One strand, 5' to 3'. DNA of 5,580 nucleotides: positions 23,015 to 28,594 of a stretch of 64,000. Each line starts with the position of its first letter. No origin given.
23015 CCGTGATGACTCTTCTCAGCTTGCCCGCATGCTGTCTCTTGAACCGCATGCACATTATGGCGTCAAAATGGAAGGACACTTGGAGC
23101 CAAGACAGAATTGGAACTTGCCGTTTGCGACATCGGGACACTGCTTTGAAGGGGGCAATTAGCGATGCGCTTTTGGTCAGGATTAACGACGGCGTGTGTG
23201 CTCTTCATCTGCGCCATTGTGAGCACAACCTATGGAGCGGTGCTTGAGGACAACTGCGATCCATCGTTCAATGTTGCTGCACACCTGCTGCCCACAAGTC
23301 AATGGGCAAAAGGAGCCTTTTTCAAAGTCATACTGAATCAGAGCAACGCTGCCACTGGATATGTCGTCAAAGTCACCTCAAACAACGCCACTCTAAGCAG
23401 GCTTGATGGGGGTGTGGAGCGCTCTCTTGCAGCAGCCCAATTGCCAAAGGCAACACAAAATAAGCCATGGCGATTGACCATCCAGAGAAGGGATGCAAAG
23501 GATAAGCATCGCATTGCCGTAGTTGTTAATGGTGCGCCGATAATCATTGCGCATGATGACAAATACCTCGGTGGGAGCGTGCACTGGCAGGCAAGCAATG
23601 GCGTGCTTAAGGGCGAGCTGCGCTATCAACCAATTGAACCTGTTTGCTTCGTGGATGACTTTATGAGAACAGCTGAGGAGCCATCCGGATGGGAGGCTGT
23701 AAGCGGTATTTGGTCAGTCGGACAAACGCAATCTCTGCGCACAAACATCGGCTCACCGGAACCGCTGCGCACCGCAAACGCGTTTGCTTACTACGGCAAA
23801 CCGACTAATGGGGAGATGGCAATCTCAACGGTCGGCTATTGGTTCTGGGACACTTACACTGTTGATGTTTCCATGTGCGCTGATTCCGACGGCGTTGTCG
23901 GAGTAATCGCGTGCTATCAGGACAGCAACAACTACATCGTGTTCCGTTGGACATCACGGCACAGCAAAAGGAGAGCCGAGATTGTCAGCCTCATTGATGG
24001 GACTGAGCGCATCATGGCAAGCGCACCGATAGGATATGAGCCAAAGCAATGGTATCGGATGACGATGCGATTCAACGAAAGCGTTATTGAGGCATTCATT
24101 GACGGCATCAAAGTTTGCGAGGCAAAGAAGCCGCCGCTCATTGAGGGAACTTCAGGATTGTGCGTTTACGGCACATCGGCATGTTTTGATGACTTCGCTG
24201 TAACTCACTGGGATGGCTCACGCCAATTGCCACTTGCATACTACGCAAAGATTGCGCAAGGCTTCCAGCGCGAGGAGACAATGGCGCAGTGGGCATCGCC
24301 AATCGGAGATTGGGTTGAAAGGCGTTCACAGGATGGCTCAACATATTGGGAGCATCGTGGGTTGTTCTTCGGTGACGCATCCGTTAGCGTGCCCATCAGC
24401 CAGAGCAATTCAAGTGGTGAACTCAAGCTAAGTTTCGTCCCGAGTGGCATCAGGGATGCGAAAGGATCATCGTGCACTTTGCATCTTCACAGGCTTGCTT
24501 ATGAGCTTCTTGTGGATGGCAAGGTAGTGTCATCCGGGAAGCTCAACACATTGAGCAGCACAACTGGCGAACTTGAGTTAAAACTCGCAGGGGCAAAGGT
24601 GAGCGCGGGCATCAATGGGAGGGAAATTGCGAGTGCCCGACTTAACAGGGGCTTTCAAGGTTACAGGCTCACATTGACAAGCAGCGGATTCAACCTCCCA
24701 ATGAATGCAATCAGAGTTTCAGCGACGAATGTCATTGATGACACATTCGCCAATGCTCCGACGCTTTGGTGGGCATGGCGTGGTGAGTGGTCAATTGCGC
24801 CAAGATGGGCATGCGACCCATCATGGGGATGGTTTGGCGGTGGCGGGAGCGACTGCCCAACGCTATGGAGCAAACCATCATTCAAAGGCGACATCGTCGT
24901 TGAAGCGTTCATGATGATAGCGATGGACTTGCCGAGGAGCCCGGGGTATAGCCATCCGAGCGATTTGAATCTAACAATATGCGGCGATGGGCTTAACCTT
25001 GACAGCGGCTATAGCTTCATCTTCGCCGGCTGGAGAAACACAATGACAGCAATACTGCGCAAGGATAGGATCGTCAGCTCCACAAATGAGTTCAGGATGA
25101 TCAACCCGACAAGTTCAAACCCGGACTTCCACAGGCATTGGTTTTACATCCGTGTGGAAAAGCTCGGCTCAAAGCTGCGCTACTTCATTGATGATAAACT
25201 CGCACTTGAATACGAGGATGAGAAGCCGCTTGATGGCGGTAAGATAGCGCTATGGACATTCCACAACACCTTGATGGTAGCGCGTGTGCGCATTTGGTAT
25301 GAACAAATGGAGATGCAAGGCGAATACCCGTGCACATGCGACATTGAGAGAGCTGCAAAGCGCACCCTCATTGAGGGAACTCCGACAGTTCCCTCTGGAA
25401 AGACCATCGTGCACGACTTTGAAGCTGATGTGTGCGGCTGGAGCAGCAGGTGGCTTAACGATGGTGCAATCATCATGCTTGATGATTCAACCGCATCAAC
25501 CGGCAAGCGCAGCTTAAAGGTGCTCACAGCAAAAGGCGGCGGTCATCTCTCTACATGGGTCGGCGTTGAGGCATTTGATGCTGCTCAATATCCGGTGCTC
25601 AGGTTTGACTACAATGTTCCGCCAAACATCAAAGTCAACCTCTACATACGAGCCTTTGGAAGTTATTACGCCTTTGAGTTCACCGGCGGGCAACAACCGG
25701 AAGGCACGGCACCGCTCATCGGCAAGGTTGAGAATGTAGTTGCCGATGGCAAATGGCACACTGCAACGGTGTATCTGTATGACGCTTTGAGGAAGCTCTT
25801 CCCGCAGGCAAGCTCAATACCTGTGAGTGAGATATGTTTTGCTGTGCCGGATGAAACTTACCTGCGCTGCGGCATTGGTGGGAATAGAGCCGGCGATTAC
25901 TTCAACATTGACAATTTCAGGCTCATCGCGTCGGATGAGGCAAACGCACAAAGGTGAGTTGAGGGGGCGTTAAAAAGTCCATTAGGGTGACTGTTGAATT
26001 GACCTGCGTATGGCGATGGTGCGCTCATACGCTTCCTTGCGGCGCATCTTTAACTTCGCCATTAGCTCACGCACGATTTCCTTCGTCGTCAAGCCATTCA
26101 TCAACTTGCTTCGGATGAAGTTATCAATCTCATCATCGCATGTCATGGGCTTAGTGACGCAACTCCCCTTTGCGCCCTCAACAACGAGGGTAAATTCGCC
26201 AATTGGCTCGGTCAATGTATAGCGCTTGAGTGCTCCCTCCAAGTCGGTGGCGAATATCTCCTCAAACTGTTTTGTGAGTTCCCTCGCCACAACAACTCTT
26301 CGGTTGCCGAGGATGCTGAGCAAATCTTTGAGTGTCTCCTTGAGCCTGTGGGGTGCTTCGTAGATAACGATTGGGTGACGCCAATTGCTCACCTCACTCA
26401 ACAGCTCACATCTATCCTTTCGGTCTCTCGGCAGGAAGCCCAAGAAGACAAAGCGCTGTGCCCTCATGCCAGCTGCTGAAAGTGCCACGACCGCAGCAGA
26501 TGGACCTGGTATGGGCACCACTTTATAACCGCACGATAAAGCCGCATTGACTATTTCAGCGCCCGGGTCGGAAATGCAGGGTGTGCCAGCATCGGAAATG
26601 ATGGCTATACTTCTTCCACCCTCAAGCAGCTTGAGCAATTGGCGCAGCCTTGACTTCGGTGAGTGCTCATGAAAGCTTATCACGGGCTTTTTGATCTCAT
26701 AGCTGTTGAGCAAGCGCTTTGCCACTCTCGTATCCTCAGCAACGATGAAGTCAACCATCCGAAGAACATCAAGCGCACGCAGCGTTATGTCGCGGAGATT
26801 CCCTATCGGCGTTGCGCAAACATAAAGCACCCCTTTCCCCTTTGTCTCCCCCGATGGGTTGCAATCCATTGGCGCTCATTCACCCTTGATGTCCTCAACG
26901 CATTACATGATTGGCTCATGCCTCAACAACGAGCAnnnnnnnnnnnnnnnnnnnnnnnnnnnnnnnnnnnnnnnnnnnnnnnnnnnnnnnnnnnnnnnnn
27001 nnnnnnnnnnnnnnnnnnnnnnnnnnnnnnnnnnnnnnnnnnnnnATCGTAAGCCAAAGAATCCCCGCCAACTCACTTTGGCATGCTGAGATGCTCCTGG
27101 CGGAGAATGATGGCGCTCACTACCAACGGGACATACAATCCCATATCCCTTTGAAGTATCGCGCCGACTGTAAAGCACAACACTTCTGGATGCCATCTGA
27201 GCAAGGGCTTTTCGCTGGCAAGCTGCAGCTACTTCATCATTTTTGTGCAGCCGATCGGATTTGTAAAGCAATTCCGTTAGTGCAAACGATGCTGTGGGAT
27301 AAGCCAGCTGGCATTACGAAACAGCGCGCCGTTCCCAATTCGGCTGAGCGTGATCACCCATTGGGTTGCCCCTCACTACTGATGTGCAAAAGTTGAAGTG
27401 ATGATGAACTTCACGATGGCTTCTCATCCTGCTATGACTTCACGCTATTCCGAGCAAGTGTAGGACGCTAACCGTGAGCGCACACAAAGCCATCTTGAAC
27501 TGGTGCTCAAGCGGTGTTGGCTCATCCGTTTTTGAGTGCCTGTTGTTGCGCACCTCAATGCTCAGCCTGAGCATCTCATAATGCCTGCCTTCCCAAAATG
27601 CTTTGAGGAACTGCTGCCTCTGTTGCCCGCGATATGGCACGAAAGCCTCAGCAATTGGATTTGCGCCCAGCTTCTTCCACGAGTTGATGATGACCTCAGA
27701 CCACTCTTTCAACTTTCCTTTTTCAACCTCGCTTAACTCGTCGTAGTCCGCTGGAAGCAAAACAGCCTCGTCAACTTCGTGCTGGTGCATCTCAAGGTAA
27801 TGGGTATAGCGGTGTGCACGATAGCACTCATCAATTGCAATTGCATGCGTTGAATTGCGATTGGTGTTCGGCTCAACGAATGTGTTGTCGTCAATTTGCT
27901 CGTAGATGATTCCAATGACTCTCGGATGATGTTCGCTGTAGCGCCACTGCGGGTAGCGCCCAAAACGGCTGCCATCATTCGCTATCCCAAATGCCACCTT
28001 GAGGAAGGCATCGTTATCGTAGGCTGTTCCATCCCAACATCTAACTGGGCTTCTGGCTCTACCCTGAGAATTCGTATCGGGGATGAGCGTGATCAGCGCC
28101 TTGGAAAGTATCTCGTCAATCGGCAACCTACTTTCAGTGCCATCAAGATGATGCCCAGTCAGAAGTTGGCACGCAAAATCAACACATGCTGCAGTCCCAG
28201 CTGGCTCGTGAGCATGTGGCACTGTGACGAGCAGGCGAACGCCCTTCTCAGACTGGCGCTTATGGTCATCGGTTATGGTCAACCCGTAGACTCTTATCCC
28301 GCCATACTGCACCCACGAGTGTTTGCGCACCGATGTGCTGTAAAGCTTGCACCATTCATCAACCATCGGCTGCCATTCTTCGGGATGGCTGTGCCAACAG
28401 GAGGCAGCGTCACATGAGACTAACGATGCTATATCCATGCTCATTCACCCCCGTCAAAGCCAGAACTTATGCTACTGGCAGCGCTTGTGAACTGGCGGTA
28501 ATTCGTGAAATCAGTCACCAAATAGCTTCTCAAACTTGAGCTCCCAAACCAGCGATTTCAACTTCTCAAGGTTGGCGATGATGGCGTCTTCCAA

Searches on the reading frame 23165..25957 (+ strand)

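Call 14: search_protein_families(library=pfam, proteins=[window:23165-25957:+], max_evalue=0.001)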
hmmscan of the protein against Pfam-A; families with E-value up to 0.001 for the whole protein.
window:23165-25957:+ (930 aa): 2 families
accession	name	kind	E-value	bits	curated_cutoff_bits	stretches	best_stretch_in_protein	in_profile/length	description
PF06439.18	3keto-disac_hyd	-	8.6e-06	26.3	26.8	0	282-328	113-168/187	3-keto-disaccharide hydrolase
PF21708.4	Glyco_hydro_59_C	-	8.5e-05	23.1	27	0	219-347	39-173/175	Galactocerebrosidase, C-terminal lectin domain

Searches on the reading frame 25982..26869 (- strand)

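Call 14: search_protein_families(library=pfam, proteins=[window:25982-26869:-], max_evalue=0.001)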
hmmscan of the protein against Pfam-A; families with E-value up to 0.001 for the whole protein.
window:25982-26869:- (295 aa): 1 family
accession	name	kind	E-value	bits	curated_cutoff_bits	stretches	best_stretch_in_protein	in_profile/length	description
PF00590.25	TP_methylase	-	8.7e-32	111.2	27.8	1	15-211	2-209/212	Tetrapyrrole (Corrin/Porphyrin) Methylases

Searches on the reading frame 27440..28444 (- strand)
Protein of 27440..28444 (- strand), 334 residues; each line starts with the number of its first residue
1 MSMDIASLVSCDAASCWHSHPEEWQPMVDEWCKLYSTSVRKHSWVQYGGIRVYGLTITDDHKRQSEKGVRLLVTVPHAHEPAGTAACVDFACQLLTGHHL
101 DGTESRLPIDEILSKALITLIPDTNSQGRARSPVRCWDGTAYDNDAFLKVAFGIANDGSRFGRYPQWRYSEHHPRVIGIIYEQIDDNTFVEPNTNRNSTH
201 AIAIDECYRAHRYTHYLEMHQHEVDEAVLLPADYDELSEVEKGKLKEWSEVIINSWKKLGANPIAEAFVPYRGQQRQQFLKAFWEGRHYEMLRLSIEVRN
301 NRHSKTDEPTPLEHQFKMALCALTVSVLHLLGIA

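Call 14: search_protein_families(library=pfam, proteins=[window:27440-28444:-], max_evalue=0.001)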
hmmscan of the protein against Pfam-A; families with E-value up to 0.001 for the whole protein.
window:27440-28444:- (334 aa): 0 families

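Call 87: search_protein_families(library=pfam, proteins=[window:27440-28444:-], max_evalue=1)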
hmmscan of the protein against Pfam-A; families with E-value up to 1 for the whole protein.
window:27440-28444:- (334 aa): 1 family
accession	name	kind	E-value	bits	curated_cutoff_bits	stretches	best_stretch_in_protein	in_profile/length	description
PF00246.29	Peptidase_M14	-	0.0014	18.8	21.6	1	48-145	26-121/286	Zinc carboxypeptidase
